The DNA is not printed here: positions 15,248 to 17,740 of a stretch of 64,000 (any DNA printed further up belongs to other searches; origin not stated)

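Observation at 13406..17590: Cys-type formate dehydrogenase with HydB/HydG-like partners next to a soluble NAD-reducing hydrogenase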

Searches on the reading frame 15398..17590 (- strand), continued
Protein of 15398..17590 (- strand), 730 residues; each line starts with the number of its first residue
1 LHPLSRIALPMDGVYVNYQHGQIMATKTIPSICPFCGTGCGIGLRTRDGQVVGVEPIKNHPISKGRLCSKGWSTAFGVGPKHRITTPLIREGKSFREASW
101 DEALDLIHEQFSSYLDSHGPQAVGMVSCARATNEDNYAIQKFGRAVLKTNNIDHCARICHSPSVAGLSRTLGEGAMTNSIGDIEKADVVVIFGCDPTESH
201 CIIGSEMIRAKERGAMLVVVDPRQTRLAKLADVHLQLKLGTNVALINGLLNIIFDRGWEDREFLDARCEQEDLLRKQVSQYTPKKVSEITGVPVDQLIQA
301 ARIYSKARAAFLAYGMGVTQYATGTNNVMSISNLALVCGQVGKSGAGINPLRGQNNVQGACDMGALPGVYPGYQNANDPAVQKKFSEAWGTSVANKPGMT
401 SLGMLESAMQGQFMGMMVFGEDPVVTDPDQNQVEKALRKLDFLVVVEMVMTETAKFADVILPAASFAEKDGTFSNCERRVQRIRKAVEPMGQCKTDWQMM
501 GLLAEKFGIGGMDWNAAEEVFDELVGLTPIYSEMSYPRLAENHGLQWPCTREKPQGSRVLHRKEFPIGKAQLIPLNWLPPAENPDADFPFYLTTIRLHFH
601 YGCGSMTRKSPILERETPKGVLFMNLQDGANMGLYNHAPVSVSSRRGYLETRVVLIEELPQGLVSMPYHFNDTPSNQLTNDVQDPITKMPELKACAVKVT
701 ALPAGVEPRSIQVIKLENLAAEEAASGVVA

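Call 35: search_solved_structures(query=window:15398-17521:-, max_evalue=1e-150, show_alignments=4)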
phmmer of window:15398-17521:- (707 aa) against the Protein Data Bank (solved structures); distinct sequences matched with E-value up to 1e-150: 4.
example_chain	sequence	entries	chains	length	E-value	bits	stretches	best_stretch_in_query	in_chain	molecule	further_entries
9t1s_L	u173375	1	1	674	1.2e-201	674.9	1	6-677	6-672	formate dehydrogenase (coenzyme F420)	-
7qv7_S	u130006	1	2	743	5.7e-192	642.9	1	6-556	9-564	Hydrogen dependent carbon dioxide reductase subunit FdhF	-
7bkb_D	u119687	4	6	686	1.3e-184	618.6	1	4-677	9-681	Formate dehydrogenase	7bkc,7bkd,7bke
1aa6_A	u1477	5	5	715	2e-164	551.8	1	4-679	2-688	FORMATE DEHYDROGENASE H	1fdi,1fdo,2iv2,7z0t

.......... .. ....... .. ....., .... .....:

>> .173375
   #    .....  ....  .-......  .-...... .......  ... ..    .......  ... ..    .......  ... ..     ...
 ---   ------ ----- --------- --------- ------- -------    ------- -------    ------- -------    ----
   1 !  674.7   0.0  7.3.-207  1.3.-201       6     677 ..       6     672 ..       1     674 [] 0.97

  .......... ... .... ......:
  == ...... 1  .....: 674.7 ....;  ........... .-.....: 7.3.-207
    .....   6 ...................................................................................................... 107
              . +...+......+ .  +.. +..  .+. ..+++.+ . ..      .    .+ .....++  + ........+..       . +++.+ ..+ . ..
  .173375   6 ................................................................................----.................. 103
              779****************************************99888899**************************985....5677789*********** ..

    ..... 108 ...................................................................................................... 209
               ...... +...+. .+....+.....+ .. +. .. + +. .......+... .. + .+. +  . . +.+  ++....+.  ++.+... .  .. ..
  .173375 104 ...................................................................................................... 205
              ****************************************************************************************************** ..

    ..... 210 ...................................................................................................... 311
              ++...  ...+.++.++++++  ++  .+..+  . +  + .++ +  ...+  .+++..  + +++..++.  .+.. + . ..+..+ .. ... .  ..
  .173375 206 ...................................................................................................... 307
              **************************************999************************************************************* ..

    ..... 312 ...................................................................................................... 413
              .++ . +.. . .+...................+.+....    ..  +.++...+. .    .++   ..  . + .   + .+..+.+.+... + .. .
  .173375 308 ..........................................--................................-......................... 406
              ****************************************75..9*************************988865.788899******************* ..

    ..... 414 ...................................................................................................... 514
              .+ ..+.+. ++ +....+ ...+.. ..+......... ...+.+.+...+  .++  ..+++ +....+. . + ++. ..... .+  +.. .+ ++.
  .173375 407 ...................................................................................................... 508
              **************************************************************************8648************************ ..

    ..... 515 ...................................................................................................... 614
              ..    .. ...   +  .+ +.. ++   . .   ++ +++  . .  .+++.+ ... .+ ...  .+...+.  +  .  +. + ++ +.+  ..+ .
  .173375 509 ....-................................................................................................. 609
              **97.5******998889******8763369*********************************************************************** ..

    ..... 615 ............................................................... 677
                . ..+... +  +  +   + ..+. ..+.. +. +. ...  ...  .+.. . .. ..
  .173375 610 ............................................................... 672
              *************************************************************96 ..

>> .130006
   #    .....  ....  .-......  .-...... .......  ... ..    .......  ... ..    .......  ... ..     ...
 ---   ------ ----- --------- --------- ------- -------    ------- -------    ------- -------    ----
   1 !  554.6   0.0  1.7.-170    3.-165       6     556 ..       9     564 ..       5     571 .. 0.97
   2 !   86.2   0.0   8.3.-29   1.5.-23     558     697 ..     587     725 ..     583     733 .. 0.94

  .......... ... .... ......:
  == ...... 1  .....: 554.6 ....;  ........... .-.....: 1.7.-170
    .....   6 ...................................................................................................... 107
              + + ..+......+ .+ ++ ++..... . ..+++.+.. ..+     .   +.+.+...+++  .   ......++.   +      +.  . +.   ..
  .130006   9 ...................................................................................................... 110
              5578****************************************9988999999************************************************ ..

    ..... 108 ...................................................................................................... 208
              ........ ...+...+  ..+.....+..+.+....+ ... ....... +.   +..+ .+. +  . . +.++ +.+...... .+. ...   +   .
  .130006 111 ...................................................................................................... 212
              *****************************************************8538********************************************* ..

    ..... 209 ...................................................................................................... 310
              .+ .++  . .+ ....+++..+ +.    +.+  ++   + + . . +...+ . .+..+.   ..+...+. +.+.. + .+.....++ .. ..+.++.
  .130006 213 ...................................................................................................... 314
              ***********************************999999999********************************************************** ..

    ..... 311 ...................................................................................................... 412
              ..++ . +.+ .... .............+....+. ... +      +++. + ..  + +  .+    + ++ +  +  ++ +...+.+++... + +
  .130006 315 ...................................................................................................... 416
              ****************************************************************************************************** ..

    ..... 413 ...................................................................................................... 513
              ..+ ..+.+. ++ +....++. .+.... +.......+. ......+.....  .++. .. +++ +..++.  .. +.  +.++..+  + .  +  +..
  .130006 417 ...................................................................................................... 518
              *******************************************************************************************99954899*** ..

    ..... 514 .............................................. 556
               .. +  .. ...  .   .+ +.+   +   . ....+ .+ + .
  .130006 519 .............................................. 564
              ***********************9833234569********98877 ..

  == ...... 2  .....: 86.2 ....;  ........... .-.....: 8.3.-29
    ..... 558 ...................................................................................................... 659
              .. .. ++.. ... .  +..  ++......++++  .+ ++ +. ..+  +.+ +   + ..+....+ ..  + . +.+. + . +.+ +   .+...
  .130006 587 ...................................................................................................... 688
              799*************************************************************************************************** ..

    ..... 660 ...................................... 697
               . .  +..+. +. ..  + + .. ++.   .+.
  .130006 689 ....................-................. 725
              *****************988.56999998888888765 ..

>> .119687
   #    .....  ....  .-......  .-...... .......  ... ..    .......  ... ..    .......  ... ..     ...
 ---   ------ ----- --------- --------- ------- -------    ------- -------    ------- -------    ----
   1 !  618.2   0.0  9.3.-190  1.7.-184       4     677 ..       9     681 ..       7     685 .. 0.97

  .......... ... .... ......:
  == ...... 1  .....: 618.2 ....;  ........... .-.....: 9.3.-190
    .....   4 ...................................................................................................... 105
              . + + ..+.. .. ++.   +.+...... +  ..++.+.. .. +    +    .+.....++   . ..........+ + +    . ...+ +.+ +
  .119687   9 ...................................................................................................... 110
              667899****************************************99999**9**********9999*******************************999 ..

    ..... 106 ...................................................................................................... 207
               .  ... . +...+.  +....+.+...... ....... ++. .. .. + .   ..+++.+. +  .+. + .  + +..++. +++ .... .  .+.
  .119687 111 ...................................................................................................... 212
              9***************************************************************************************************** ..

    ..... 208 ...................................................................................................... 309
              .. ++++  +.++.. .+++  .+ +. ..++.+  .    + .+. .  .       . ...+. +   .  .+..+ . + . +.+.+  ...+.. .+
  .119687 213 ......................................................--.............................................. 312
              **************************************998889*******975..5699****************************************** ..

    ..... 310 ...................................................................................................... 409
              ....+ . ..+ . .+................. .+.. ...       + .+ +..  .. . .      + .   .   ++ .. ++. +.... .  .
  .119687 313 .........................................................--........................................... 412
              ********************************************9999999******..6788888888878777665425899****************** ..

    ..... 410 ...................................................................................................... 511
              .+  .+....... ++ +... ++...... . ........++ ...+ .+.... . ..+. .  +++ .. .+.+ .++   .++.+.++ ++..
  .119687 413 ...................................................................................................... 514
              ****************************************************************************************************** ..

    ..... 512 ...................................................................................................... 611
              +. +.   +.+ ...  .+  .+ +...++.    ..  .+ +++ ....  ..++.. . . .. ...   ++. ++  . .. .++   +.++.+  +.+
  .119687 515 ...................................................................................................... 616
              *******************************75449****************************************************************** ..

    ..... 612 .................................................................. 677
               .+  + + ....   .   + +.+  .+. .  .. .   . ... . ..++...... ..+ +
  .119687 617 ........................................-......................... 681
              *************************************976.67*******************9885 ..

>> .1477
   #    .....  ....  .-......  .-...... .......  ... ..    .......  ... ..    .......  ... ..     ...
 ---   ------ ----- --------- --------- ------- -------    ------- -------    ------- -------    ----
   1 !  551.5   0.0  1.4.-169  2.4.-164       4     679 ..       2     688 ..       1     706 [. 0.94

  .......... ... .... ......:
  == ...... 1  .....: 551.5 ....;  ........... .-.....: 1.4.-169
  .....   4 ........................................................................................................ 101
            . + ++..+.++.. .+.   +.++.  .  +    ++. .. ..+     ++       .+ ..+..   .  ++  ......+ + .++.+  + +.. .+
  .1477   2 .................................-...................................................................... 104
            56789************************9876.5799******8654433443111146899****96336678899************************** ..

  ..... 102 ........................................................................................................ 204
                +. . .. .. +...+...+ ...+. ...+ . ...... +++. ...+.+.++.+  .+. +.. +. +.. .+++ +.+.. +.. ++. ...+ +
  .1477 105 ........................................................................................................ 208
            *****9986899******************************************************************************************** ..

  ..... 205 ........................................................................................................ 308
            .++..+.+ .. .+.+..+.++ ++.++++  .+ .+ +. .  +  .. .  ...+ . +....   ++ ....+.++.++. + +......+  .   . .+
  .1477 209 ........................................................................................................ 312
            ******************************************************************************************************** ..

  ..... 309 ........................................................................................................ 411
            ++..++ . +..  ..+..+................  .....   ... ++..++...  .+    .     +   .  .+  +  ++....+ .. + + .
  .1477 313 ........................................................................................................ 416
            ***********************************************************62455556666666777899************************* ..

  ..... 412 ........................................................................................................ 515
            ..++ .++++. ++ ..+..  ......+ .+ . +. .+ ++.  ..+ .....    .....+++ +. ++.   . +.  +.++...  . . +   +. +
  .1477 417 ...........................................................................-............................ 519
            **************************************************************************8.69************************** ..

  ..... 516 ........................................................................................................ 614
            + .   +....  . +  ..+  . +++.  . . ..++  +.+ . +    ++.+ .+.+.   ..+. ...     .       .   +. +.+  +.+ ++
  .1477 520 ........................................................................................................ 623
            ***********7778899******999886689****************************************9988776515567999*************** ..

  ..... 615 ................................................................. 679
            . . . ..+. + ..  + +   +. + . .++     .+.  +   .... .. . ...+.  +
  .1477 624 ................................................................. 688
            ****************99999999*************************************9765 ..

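Call 50: list_cluster_members(proteins=[window:15398-17521:-, window:14361-15398:-, window:4086-5777:+, window:18017-18763:+])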
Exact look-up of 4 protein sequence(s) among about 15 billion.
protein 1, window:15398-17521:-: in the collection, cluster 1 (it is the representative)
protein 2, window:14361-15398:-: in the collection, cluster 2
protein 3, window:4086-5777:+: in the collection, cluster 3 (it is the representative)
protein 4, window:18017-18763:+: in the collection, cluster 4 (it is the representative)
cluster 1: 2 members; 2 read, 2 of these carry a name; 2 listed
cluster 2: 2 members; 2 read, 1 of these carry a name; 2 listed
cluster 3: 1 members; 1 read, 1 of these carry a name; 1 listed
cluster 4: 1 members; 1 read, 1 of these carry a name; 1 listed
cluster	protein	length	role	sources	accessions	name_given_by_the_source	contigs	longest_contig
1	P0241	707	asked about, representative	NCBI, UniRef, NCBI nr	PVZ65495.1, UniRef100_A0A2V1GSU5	formate dehydrogenase subunit alpha [Pelagibaculum spongiae] | Formate dehydrogenase subunit alpha n=2 Tax=Pelagibaculum spongiae TaxID=2080658 ...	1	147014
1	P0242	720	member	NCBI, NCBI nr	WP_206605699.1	formate dehydrogenase subunit alpha [Pelagibaculum spongiae]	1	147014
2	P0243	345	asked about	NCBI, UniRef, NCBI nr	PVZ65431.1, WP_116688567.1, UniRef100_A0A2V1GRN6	4Fe-4S dicluster domain-containing protein [Pelagibaculum spongiae] | 4Fe-4S ferredoxin-type domain-containing protein n=1 Tax=Pelagibaculum spongiae ...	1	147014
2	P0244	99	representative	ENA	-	-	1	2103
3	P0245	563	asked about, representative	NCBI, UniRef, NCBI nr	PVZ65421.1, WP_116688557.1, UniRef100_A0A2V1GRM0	NAD(P)H-dependent oxidoreductase subunit E [Pelagibaculum spongiae] | NADH-quinone oxidoreductase subunit F n=1 Tax=Pelagibaculum spongiae TaxID=2080658 ...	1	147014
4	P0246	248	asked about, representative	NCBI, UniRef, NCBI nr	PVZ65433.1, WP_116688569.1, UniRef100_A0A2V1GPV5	AraC family transcriptional regulator [Pelagibaculum spongiae] | AraC family transcriptional regulator n=1 Tax=Pelagibaculum spongiae TaxID=2080658 ...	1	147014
